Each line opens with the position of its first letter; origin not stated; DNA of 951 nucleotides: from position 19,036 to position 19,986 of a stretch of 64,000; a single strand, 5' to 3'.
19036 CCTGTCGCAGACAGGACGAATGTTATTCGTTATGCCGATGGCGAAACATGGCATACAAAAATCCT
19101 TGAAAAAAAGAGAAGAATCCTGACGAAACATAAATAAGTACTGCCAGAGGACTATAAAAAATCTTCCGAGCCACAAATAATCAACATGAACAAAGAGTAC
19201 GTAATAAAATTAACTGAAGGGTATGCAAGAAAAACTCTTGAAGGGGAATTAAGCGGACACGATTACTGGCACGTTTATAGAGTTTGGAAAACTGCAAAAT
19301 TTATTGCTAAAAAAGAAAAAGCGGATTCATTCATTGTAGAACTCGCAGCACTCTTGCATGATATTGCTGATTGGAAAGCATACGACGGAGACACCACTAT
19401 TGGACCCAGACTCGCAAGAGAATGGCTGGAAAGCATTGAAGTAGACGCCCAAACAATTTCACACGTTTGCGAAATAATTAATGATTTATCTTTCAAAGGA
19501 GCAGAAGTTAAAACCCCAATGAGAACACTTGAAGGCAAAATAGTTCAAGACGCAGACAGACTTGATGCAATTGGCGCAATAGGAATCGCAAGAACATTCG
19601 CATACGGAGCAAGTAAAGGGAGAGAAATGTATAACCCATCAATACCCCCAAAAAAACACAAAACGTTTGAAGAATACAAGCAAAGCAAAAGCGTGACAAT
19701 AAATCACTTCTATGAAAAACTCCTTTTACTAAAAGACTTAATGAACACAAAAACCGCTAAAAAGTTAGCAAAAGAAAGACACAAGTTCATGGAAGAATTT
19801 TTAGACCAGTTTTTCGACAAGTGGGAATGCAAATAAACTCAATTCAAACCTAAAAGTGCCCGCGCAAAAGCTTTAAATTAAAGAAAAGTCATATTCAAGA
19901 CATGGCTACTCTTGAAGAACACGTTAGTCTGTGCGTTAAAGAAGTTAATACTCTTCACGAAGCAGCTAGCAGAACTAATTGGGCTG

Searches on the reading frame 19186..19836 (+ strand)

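Call 21: search_protein_families(library=pfam, proteins=[window:19186-19836:+], max_evalue=0.00001)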
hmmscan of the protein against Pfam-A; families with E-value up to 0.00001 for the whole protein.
window:19186-19836:+ (216 aa): 1 family
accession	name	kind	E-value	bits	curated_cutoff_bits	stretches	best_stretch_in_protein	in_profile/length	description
PF01966.28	HD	-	2.3e-12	47.6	22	1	29-128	4-115/116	HD domain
